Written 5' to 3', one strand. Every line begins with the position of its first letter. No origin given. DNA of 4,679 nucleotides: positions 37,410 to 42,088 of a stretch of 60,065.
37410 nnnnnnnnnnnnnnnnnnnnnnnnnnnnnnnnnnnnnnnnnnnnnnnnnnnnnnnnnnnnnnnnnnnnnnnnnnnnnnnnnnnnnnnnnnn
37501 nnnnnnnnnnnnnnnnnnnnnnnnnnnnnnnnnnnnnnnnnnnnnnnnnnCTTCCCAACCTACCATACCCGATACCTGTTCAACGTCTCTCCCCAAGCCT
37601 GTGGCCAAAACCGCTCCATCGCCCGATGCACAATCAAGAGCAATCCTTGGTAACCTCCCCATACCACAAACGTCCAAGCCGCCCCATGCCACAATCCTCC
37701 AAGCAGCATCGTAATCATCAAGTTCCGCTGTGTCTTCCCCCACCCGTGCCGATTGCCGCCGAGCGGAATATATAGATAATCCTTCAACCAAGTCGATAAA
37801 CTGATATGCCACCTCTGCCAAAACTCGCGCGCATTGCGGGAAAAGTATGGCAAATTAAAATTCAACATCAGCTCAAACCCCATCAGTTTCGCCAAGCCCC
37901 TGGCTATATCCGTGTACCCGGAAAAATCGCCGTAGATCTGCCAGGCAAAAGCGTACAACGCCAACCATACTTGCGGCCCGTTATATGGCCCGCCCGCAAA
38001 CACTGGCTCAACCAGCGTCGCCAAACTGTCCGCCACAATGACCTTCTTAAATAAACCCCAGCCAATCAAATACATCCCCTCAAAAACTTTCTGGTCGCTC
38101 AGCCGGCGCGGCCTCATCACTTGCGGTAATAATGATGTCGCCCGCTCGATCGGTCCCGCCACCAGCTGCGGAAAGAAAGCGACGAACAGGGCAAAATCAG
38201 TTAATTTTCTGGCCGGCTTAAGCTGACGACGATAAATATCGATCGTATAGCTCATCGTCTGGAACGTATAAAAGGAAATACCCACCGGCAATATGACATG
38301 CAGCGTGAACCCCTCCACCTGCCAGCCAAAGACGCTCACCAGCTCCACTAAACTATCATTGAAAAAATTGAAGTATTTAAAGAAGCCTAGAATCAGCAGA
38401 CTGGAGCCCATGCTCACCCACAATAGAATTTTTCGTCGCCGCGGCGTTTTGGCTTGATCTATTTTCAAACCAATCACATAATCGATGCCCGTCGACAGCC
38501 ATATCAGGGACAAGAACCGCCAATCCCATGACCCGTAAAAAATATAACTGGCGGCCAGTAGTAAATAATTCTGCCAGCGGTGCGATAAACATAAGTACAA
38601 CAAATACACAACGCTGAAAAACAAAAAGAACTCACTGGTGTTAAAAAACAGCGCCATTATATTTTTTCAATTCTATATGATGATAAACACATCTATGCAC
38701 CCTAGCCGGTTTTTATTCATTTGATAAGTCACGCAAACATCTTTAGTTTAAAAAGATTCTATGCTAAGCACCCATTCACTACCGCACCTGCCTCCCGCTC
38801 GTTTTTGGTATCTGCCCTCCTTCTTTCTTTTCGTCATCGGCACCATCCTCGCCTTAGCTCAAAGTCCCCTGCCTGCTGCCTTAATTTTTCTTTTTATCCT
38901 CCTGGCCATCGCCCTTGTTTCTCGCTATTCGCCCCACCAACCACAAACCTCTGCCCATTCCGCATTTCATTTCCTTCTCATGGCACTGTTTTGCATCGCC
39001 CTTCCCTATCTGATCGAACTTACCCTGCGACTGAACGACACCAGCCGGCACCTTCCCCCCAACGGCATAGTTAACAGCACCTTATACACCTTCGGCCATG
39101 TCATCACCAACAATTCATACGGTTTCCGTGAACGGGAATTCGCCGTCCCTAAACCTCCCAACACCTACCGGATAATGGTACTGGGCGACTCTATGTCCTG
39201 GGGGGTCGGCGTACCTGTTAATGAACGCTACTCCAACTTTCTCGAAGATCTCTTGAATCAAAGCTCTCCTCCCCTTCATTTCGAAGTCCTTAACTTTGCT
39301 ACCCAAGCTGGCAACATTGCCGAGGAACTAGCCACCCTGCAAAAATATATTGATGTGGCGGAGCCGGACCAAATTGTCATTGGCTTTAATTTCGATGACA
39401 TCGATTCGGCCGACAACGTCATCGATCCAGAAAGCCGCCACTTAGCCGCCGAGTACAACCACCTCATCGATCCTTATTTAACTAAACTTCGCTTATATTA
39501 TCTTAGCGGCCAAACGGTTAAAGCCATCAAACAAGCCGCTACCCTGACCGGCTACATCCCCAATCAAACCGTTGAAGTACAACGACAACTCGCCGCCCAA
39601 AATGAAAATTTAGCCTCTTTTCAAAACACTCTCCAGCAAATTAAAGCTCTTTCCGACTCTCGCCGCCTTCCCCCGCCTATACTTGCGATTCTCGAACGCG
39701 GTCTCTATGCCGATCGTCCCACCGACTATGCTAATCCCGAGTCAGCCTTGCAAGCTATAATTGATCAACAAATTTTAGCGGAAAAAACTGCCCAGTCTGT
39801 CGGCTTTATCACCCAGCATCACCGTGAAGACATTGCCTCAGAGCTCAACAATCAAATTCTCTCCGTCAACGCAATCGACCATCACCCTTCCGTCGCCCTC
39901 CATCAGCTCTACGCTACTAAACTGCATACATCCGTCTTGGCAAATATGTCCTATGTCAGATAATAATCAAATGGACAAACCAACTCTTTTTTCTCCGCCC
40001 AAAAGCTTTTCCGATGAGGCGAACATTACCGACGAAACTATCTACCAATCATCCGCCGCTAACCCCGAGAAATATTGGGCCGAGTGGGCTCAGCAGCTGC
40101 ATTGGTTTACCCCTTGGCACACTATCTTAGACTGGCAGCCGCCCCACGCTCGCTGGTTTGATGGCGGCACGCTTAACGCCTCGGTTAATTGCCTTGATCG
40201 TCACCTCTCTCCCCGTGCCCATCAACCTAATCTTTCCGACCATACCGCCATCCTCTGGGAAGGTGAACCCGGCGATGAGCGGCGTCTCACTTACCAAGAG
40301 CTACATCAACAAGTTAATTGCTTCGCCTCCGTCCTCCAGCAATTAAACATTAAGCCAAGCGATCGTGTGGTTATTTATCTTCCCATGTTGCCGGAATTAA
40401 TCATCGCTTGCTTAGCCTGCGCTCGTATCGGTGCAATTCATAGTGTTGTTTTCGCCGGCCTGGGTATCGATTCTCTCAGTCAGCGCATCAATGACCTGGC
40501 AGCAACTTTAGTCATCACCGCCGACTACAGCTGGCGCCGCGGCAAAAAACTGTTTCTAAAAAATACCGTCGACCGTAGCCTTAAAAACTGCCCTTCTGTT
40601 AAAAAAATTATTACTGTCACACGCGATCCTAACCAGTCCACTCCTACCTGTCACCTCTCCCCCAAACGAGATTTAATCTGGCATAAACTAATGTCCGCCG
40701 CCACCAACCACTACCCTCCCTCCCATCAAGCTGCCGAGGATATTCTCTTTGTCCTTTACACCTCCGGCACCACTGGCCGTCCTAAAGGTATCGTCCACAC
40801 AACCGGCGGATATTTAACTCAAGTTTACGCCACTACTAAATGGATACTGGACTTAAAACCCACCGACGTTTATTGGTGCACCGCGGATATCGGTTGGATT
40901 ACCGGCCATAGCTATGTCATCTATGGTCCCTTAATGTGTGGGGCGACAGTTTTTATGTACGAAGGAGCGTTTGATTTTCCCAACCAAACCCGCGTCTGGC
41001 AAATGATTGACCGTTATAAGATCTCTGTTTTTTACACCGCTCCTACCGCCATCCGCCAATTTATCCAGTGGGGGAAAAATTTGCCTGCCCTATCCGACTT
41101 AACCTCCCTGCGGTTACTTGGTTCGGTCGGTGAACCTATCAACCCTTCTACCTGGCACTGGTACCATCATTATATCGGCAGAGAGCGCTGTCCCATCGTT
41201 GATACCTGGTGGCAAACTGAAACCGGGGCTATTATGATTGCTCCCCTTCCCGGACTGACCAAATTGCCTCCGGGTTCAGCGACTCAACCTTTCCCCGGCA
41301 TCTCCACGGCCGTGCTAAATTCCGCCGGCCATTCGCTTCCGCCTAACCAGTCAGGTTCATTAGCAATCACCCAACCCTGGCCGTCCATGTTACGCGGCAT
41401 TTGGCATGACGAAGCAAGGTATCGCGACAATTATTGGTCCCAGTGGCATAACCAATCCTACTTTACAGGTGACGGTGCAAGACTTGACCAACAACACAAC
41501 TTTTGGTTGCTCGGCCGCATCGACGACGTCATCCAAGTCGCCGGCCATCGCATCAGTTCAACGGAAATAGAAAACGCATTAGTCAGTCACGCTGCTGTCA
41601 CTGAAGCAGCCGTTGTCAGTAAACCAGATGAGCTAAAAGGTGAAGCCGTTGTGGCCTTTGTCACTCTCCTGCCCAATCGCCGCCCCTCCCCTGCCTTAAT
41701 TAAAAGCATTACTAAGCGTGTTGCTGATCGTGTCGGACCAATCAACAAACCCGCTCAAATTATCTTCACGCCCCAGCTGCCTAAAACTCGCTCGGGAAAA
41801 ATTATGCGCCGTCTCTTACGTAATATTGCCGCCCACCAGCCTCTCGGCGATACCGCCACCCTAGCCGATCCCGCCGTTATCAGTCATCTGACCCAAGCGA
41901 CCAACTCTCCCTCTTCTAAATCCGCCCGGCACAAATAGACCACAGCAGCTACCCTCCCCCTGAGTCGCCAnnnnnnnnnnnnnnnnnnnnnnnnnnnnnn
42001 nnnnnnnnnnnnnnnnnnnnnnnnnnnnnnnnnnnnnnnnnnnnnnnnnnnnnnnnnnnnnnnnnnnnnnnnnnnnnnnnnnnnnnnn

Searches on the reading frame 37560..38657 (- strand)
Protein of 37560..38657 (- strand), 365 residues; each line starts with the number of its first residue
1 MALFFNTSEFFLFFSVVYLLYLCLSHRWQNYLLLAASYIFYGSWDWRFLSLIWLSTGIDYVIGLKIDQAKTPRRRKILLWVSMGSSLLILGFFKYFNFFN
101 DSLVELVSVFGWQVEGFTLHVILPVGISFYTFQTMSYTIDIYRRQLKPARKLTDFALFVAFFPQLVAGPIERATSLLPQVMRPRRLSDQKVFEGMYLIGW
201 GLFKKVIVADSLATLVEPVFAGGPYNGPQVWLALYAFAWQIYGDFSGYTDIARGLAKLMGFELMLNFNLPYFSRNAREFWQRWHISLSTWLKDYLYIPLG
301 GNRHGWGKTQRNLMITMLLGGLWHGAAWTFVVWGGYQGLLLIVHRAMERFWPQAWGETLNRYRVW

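Call 62: search_protein_families(library=pfam, proteins=[window:37560-38657:-], max_evalue=0.001)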
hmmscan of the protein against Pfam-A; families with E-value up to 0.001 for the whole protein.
window:37560-38657:- (365 aa): 1 family
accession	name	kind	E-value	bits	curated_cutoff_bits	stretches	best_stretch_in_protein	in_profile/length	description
PF03062.24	MBOAT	-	5.6e-24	85.5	27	1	152-354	81-304/337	MBOAT, membrane-bound O-acyltransferase family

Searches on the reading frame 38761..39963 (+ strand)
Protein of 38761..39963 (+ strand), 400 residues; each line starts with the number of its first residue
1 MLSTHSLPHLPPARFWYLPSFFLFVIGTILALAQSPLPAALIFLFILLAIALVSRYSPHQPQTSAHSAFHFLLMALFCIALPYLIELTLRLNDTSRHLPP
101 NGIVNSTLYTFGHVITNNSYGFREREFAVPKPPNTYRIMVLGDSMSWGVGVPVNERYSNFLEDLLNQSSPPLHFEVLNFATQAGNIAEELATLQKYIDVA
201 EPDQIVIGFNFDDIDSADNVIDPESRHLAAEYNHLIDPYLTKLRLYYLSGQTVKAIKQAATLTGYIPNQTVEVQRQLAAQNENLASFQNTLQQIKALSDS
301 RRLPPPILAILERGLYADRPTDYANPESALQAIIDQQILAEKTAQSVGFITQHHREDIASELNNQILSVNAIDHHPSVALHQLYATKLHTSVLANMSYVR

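Call 62: search_protein_families(library=pfam, proteins=[window:38761-39963:+], max_evalue=0.001)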
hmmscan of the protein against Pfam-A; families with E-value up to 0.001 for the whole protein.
window:38761-39963:+ (400 aa): 1 family
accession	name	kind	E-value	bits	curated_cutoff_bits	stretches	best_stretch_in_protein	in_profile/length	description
PF13472.12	Lipase_GDSL_2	-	0.00063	20.7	32.9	0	140-275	1-88/178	GDSL-like Lipase/Acylhydrolase family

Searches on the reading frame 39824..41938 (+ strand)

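Call 62: search_protein_families(library=pfam, proteins=[window:39824-41938:+], max_evalue=0.001)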
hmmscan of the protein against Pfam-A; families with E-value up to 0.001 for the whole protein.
window:39824-41938:+ (704 aa): 3 families
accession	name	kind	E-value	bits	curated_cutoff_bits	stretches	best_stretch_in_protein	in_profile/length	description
PF00501.34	AMP-binding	-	6.9e-87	292.2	29.9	1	138-527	9-384/384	AMP-binding enzyme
PF13193.12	AMP-binding_C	-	6e-24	85.2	24.5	1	581-659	1-76/76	AMP-binding enzyme C-terminal domain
PF16177.11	ACAS_N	-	1e-20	73.7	27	1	72-123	3-55/55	Acetyl-coenzyme A synthetase N-terminus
